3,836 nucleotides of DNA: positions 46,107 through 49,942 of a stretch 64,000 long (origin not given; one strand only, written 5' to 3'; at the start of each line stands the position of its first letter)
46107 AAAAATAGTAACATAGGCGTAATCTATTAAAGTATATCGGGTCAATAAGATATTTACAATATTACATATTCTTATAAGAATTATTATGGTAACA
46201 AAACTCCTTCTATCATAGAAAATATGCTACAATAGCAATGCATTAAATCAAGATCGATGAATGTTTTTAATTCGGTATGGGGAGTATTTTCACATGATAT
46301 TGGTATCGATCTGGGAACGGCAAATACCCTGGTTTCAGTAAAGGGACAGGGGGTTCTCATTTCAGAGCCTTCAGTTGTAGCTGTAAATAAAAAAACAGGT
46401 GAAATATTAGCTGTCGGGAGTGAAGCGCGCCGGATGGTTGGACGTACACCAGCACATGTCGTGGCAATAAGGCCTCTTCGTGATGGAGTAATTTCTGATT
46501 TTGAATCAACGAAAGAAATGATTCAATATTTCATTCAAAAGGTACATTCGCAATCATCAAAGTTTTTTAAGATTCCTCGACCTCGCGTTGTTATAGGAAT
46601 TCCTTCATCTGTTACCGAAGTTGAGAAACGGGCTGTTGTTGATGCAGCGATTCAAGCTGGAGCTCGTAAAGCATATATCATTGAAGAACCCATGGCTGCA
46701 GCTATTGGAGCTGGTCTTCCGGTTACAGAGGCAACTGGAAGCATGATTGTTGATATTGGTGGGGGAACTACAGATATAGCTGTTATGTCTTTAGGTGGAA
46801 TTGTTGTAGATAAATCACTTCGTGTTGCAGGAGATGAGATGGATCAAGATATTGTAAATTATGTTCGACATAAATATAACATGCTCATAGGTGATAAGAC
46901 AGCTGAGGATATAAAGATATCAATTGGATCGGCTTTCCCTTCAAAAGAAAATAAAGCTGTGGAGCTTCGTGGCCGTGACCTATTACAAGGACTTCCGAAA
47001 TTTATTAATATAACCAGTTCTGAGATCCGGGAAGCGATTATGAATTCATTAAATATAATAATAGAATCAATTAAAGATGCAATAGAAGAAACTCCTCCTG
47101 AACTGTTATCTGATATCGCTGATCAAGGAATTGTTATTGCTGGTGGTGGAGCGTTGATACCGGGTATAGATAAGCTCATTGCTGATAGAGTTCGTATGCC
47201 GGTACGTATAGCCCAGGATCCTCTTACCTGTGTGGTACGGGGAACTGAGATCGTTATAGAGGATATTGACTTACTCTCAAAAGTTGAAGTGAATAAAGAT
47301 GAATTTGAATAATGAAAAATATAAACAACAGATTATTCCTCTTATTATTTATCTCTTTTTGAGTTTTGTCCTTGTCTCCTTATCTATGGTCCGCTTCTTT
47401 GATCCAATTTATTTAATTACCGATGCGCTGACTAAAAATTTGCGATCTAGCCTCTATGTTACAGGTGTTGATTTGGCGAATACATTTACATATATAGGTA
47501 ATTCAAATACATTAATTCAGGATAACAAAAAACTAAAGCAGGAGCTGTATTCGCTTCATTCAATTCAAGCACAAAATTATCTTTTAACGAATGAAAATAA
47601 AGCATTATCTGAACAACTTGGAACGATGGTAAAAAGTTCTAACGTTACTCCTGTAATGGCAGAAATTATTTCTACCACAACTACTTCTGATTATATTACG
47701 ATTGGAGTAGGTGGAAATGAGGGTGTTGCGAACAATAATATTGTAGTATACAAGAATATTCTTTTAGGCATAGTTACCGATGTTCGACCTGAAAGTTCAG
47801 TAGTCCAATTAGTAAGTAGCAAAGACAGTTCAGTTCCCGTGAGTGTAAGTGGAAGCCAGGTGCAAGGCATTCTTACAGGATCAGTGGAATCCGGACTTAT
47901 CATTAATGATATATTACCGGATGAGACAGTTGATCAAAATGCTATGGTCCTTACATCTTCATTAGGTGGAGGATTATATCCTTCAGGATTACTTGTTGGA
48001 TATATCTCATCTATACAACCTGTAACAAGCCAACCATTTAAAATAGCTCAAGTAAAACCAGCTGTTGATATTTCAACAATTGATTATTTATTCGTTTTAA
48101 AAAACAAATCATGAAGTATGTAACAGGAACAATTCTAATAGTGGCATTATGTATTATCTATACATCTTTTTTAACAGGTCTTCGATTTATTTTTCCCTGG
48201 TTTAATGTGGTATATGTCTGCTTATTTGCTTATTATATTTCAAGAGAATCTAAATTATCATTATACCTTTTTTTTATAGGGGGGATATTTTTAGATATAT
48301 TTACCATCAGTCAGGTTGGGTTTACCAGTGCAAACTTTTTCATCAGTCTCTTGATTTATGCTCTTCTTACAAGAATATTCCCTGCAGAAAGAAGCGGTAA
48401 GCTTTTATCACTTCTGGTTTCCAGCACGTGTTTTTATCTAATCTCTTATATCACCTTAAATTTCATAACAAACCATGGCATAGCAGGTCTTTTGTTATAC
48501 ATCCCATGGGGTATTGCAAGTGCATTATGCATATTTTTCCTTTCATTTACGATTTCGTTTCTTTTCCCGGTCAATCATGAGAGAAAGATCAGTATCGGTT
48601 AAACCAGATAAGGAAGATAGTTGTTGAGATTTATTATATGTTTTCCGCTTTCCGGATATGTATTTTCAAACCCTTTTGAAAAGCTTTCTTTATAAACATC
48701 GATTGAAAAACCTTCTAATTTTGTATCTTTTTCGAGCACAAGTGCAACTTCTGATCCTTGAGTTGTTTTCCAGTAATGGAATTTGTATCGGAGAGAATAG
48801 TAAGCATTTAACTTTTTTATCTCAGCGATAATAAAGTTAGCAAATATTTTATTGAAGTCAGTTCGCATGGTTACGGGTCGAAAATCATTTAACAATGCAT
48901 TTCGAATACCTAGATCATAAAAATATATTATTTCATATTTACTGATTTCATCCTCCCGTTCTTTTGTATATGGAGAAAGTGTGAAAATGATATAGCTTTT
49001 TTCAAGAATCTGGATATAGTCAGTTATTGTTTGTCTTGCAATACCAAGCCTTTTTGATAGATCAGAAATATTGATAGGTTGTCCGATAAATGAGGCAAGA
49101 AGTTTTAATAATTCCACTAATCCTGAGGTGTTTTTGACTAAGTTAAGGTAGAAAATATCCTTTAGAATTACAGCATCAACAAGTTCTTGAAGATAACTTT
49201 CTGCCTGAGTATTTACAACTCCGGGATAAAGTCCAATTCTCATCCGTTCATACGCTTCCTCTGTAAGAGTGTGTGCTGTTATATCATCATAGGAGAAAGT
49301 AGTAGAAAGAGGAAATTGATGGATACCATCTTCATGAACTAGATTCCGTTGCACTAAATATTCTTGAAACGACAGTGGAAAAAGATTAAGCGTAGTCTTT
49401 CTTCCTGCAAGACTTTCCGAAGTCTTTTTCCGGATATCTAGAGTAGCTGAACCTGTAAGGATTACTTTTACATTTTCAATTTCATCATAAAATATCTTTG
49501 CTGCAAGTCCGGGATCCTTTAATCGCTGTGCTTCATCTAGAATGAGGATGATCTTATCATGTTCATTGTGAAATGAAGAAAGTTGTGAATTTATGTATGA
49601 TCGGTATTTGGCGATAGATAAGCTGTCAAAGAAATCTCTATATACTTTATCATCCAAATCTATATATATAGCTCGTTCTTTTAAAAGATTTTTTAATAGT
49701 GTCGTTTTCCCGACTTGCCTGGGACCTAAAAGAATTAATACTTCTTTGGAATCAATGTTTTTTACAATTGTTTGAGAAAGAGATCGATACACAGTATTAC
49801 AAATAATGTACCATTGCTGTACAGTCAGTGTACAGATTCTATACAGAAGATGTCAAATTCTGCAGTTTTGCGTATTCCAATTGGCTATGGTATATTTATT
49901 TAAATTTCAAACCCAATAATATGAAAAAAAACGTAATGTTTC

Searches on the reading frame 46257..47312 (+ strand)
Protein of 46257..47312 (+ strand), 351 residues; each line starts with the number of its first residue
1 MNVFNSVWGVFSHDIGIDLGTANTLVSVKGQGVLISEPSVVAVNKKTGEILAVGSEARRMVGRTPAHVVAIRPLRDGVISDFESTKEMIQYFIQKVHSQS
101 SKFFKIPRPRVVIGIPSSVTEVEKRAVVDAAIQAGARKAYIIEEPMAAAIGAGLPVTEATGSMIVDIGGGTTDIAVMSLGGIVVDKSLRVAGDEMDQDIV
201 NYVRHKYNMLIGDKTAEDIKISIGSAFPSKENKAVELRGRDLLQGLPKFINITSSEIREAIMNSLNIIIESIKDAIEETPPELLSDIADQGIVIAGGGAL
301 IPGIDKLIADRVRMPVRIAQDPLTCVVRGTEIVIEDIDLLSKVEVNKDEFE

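Call 30: search_solved_structures(query=window:46257-47309:+, max_evalue=1e-30)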
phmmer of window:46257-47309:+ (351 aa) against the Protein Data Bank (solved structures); distinct sequences matched with E-value up to 1e-30: 8.
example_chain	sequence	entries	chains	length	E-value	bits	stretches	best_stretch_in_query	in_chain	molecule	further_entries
8azg_M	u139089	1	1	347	2.3e-117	394.8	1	6-341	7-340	Cell shape-determining protein MreB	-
7zpt_M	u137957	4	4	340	2.1e-116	391.6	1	8-341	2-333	Cell shape-determining protein MreB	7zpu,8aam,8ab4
4cze_A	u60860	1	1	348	1.7e-106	359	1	11-335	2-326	ROD SHAPE-DETERMINING PROTEIN MREB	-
4czf_A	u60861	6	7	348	6.6e-106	357.1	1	11-335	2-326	ROD SHAPE-DETERMINING PROTEIN MREB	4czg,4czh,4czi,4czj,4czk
4czl_A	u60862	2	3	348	2.5e-105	355.2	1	11-335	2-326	ROD SHAPE-DETERMINING PROTEIN MREB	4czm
1jce_A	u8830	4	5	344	2.5e-105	355.2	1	13-344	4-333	ROD SHAPE-DETERMINING PROTEIN MREB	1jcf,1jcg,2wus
7bvy_A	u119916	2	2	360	1.2e-81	277.4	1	15-335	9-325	Cell shape determining protein MreB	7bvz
7e1c_A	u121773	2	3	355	2.8e-66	226.9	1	15-331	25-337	Cell shape-determining protein MreB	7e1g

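Call 32: search_protein_families(library=ncbifam, proteins=[window:46257-47312:+], max_evalue=0.001)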
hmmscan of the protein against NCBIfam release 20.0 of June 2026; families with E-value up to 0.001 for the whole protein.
window:46257-47312:+ (351 aa): 20 families
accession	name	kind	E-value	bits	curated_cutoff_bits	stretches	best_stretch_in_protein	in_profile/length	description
NF010539.0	PRK13927.1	subfamily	3.9e-150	499.4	293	1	9-344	3-336/339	rod shape-determining protein MreB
TIGR00904.1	mreB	subfamily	2.6e-140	467.2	365.75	1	11-341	1-333/334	MreB/Mrl family cell shape determining protein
NF010540.1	PRK13929.1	exception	2.7e-120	401.5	515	1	12-342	4-332/334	rod-share determining protein MreBH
NF040964.1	MamK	subfamily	8e-27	94.2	400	1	15-331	3-316/335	MamK family actin-like protein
NF053558.1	BeeR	equivalog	5.9e-23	81.4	530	1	15-311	3-307/349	BeeR family actin-like protein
TIGR01174.1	ftsA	equivalog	4.7e-21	75.3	175.85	1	125-320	161-346/371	cell division protein FtsA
TIGR01991.1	HscA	equivalog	1.8e-16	59.7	708.55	1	93-327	115-352/600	Fe-S protein assembly chaperone HscA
TIGR02350.1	prok_dnaK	equivalog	2.6e-16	59.1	822.55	1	86-329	108-365/596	molecular chaperone DnaK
NF009947.0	PRK13411.1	equivalog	5.4e-16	57.8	1002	1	85-209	110-240/662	molecular chaperone DnaK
NF003520.0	PRK05183.1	subfamily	1.1e-15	57.1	620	1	97-332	139-377/621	Fe-S protein assembly chaperone HscA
NF009946.0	PRK13410.1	equivalog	1.3e-15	56.7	1019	1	85-208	112-240/669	molecular chaperone DnaK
NF001413.0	PRK00290.1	equivalog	3.4e-15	55.4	648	1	87-310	112-347/625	molecular chaperone DnaK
NF011660.0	PRK15080.1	equivalog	4.2e-13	49.1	182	1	74-185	64-166/277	ethanolamine utilization protein EutJ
NF002399.0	PRK01433.1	equivalog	2.3e-12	46.3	743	1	91-335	124-355/595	Fe-S protein assembly chaperone HscA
TIGR02529.1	EutJ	subfamily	8.7e-11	41.7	152.1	1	73-195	30-143/239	ethanolamine utilization protein EutJ family protein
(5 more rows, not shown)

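Call 39: search_protein_representatives(protein=window:46257-47309:+)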
Query: 351 residues. Proteins with E-value up to 0.001 (for the whole library): 25763; up to 1e-10: 12753; up to 1e-30: 4153. The best 150 are listed.
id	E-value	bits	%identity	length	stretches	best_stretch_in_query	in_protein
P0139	2.9e-146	502.9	41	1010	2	9-338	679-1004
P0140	8.7e-143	491.5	51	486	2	5-340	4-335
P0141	1.1e-125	435.2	45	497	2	8-347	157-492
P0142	3.2e-121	420.6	58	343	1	4-337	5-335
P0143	2.7e-116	404.4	56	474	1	16-343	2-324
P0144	1.5e-115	401.9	55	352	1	6-342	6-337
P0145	1.5e-115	401.9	54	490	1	9-341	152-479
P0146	2.0e-114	398.3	54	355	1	9-345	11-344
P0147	3.8e-114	397.3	56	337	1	4-342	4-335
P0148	2.9e-113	394.4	57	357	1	4-332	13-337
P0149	2.9e-112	391.1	55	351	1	4-345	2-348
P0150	7.1e-112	389.9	54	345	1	5-343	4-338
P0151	9.8e-112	389.4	53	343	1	10-345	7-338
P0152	3.3e-111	387.7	52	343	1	10-345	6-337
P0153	6.7e-111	386.7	54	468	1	6-336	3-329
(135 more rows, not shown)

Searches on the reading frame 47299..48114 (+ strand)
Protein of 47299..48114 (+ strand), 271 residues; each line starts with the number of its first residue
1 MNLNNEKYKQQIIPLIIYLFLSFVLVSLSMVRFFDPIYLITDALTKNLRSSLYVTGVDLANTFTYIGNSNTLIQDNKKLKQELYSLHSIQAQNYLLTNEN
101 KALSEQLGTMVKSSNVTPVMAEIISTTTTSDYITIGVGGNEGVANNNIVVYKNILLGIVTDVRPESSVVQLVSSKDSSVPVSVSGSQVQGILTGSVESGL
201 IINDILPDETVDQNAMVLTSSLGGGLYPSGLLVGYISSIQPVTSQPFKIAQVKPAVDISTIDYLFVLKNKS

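Call 27: search_protein_families(library=pfam, proteins=[window:47299-48114:+], max_evalue=0.0001)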
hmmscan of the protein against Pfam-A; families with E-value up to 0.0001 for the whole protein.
window:47299-48114:+ (271 aa): 1 family
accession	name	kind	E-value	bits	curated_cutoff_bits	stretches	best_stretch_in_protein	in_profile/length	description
PF04085.20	MreC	-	2e-30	105.9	28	1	126-268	6-147/147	Rod shape-determining protein MreC, barrel core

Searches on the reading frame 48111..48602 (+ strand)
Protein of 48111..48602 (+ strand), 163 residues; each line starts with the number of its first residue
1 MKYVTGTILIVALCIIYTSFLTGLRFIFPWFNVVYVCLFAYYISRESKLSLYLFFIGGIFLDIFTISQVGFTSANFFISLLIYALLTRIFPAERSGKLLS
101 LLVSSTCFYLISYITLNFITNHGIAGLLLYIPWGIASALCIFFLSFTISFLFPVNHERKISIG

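Call 91: search_protein_families(library=pfam, proteins=[window:48111-48602:+], max_evalue=0.001)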
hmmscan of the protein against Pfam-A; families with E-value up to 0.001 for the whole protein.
window:48111-48602:+ (163 aa): 0 families

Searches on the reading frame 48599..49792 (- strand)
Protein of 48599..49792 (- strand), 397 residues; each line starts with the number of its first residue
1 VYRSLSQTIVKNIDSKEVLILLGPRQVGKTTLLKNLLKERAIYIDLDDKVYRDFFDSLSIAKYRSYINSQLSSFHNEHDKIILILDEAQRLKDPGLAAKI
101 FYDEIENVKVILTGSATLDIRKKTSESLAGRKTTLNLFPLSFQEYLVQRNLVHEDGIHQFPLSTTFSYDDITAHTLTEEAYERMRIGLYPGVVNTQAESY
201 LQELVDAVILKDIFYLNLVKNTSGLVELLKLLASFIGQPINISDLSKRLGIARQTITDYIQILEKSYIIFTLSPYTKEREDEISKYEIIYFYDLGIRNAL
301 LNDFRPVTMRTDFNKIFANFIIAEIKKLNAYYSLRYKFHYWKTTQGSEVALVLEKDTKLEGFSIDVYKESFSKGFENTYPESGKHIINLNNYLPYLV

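Call 91: search_protein_families(library=pfam, proteins=[window:48599-49792:-], max_evalue=0.001)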
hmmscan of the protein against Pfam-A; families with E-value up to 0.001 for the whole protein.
window:48599-49792:- (397 aa): 7 families
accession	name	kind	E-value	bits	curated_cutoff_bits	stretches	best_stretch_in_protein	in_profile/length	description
PF13173.12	AAA_14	-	6.9e-31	107.4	27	1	16-146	2-129/129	AAA domain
PF13635.12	DUF4143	-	1.1e-27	97.1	28.1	1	211-358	2-151/160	Domain of unknown function (DUF4143)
PF13401.12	AAA_22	-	2.4e-07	31.6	27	1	15-118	4-126/130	AAA domain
PF01637.24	ATPase_2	-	2.2e-06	28.1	33.2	0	15-40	19-44/225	ATPase domain predominantly from Archaea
PF08279.18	HTH_11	-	0.00035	20.8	25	0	238-267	14-43/55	HTH domain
PF13479.12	AAA_24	-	0.00037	20.9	27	1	18-87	4-72/195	AAA domain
PF13191.12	AAA_16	-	0.00089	20.2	32.6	0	15-38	23-46/167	AAA ATPase domain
